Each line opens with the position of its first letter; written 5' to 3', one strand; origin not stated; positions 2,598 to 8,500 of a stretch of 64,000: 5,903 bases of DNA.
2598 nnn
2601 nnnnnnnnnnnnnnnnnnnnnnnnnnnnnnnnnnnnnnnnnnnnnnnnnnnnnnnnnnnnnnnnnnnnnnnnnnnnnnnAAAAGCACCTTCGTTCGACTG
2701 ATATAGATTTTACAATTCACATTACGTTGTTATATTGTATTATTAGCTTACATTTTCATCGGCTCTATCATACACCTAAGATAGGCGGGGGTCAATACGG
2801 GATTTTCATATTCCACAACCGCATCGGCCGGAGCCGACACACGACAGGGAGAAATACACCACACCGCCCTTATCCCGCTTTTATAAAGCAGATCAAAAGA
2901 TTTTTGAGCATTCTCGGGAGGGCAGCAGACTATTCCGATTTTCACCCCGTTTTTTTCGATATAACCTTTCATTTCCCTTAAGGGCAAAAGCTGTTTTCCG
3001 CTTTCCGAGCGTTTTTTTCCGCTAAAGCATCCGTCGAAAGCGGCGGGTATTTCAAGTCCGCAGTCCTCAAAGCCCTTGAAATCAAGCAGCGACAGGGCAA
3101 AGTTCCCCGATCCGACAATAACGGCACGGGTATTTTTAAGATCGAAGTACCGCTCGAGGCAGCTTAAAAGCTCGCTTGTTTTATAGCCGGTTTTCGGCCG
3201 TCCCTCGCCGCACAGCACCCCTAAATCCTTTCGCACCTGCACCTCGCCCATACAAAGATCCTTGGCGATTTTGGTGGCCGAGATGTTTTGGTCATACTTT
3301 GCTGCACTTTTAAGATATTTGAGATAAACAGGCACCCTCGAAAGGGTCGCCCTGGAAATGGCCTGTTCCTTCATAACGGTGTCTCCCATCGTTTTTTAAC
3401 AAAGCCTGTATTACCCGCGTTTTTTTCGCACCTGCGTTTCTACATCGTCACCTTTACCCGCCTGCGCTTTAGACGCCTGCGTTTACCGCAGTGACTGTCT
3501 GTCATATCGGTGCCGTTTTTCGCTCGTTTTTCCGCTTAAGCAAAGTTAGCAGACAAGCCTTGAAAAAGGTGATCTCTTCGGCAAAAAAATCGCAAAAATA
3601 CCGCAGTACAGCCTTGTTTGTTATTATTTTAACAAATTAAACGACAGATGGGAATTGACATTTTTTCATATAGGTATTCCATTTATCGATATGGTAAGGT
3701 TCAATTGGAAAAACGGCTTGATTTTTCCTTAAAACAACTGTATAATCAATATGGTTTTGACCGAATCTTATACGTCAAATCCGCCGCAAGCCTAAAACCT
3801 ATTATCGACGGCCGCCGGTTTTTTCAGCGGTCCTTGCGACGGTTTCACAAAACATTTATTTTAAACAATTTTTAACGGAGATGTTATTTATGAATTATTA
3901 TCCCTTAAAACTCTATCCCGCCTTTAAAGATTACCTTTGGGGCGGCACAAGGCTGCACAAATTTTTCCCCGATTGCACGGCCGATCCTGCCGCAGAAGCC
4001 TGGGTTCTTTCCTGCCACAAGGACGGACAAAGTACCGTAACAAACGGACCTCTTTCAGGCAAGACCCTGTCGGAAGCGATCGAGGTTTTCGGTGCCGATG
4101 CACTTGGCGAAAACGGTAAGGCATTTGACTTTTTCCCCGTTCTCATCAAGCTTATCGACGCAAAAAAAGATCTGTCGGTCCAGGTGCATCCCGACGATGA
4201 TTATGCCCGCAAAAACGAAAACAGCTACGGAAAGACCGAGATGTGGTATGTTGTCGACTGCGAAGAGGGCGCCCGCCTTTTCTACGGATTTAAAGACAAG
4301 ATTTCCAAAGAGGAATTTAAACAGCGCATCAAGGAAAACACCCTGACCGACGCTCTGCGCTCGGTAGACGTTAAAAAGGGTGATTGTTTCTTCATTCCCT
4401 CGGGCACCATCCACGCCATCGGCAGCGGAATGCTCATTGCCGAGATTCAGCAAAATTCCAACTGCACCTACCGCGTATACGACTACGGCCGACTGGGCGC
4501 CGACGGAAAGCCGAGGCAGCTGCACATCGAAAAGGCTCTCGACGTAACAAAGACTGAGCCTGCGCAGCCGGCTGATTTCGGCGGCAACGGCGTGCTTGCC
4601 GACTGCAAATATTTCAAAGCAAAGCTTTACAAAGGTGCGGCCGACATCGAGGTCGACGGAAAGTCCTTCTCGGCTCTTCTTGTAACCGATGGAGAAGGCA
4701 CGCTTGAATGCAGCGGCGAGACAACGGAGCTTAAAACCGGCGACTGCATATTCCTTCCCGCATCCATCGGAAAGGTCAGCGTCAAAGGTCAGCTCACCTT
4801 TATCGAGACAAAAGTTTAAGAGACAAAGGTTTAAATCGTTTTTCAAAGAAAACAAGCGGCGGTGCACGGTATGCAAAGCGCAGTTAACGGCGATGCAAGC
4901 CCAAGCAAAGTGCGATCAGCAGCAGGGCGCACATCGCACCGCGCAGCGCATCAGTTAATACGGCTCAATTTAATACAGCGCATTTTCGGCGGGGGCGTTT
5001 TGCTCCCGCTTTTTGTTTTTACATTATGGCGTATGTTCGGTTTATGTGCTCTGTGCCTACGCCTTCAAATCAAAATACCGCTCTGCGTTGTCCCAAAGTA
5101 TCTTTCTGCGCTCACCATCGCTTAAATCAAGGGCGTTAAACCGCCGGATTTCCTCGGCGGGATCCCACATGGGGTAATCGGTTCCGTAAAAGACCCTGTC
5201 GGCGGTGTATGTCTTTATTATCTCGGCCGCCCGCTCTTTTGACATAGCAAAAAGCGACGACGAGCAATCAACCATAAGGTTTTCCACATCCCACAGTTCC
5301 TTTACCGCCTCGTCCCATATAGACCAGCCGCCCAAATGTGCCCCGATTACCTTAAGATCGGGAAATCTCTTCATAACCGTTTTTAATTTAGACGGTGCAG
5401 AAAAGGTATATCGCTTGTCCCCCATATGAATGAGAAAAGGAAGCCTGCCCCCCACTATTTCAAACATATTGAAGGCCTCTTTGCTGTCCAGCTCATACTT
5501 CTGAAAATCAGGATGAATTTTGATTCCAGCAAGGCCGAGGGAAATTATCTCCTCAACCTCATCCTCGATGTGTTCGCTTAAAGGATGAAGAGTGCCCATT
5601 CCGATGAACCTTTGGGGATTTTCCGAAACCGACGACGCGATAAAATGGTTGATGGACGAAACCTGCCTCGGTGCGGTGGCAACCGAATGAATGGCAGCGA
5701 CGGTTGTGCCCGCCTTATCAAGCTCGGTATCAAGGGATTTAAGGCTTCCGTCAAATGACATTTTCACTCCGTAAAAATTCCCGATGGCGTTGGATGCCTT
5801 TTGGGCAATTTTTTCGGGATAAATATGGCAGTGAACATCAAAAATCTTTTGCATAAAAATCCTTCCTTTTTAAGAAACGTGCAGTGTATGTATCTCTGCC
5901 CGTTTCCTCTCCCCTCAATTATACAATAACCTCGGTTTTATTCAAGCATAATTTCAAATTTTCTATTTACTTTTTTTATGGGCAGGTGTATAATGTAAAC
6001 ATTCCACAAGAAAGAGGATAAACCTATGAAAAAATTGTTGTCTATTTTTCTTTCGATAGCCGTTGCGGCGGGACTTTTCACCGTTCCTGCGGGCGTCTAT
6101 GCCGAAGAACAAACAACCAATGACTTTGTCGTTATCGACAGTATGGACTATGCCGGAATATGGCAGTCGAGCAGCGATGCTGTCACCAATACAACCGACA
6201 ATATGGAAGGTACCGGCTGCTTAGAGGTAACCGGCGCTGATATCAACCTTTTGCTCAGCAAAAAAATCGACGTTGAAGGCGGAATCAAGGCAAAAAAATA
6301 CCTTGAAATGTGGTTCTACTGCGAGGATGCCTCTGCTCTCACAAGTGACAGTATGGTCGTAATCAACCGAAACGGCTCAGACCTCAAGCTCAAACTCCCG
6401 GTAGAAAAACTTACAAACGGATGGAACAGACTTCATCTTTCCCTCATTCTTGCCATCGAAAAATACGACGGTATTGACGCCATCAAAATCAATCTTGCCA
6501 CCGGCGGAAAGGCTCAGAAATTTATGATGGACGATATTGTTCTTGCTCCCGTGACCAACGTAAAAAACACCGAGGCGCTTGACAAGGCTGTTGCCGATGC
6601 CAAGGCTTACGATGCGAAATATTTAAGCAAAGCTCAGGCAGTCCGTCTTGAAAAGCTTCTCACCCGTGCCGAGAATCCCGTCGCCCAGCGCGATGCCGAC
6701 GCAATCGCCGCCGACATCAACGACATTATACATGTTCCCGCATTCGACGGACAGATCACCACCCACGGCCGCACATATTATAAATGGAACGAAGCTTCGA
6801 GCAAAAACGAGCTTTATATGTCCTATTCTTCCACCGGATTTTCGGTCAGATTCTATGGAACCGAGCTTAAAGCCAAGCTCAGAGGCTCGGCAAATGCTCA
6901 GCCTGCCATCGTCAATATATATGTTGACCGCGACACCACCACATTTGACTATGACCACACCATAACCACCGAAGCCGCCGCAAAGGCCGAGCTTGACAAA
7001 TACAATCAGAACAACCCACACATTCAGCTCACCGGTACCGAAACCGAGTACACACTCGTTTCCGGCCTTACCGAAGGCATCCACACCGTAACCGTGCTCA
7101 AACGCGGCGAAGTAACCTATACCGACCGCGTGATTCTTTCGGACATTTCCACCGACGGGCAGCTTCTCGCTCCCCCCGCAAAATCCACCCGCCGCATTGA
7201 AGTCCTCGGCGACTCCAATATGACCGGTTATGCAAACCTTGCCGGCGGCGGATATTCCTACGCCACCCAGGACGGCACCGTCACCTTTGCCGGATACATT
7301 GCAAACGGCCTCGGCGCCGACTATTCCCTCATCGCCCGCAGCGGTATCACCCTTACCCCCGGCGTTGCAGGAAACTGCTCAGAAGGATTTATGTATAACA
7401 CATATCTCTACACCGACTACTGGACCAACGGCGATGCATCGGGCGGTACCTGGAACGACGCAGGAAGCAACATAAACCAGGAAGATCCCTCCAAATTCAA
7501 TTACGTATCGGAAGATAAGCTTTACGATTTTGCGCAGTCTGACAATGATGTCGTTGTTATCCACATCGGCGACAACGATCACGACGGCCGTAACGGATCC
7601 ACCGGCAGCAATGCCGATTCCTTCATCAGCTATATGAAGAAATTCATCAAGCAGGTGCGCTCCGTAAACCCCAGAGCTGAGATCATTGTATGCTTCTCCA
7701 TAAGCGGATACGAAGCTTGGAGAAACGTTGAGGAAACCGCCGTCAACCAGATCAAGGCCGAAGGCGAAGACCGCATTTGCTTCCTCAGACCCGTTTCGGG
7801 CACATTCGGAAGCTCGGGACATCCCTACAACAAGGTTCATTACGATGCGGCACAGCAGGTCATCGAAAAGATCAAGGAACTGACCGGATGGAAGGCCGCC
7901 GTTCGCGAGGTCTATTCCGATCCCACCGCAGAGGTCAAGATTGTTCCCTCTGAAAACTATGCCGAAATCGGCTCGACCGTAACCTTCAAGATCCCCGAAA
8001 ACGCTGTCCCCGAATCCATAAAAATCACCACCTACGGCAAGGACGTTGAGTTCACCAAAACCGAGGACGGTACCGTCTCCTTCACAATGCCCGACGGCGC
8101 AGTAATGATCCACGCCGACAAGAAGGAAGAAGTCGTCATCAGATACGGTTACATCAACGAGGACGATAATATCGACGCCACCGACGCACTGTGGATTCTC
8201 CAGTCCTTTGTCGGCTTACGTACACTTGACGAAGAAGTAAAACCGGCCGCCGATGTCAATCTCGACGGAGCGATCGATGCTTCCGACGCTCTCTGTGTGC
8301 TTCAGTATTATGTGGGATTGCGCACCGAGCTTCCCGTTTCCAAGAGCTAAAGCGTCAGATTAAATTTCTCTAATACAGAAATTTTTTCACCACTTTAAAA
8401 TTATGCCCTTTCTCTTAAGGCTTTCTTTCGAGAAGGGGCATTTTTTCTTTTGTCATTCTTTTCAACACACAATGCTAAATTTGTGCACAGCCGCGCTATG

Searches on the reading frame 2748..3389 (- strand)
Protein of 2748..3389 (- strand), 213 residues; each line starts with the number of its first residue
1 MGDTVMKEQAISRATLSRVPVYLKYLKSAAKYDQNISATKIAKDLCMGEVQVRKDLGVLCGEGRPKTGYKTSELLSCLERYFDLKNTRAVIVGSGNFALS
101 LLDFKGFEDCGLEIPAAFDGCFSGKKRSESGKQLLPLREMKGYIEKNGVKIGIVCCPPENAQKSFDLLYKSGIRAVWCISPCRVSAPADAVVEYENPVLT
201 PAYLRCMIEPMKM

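Call 14: search_protein_families(library=pfam, proteins=[window:2748-3389:-])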
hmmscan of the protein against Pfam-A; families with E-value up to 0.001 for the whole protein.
window:2748-3389:- (213 aa): 2 families
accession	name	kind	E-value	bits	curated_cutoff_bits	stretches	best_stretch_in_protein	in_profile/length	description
PF06971.19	Put_DNA-bind_N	-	1.8e-12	47.6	27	1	11-56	2-48/49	Putative DNA-binding protein N-terminus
PF02629.25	CoA_binding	-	6.2e-09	36.9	22.3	1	85-181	2-96/97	CoA binding domain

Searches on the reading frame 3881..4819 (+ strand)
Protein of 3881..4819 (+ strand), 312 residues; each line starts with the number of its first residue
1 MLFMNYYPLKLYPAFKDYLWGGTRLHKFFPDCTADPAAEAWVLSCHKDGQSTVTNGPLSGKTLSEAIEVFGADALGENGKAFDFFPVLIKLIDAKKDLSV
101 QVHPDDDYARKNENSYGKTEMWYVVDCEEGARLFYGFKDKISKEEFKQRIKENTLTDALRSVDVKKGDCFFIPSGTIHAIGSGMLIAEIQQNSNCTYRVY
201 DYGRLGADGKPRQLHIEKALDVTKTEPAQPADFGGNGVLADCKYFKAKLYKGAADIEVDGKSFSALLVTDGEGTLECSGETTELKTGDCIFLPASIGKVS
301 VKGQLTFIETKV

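Call 14: search_protein_families(library=pfam, proteins=[window:3881-4819:+])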
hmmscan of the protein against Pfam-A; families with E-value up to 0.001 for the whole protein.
window:3881-4819:+ (312 aa): 4 families
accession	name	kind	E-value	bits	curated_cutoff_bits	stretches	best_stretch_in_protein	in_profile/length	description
PF20511.4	PMI_typeI_cat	-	2.6e-15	57.2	22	1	9-111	2-109/143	Phosphomannose isomerase type I, catalytic domain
PF21621.3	MPI_cupin_dom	-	5.4e-15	55.6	27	1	241-309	7-76/79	Mannose-6-phosphate isomerase, cupin domain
PF07883.17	Cupin_2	-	3.1e-09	36.9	27.2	1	266-295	22-51/70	Cupin domain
PF02311.25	AraC_binding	-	2e-05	24.8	21.1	0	266-294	27-55/135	AraC-like ligand binding domain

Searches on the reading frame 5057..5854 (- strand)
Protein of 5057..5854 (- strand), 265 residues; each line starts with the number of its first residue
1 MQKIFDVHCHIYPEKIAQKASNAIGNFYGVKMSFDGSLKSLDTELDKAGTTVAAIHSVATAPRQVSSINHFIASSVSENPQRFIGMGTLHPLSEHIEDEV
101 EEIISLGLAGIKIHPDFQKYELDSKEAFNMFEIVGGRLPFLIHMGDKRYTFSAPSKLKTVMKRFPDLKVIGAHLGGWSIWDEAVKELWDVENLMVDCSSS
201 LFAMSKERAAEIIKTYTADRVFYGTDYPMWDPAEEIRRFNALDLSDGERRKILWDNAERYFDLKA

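Call 14: search_protein_families(library=pfam, proteins=[window:5057-5854:-])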
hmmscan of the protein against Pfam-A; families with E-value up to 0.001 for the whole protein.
window:5057-5854:- (265 aa): 2 families
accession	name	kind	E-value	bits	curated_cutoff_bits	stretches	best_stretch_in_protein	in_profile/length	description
PF04909.20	Amidohydro_2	-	2.8e-32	113.1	26.4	1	6-263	2-289/289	Amidohydrolase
PF01026.27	TatD_DNase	-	0.00063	19.6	27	0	5-233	1-210/253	TatD related DNase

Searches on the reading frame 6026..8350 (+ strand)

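Call 14: search_protein_families(library=pfam, proteins=[window:6026-8350:+])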
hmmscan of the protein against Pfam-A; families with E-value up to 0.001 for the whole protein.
window:6026-8350:+ (774 aa): 4 families
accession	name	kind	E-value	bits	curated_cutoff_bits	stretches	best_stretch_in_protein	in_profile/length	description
PF17996.7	CE2_N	-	5.6e-11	42.9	27.9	1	258-384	8-108/108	Carbohydrate esterase 2 N-terminal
PF00404.24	Dockerin_1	-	5.6e-09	36.5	22.9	1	710-761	4-55/57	Dockerin type I domain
PF00657.28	Lipase_GDSL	-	9.9e-05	23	23.6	1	391-556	1-132/208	GDSL-like Lipase/Acylhydrolase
PF13472.12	Lipase_GDSL_2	-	0.00022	22.2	32.9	1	394-569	2-107/178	GDSL-like Lipase/Acylhydrolase family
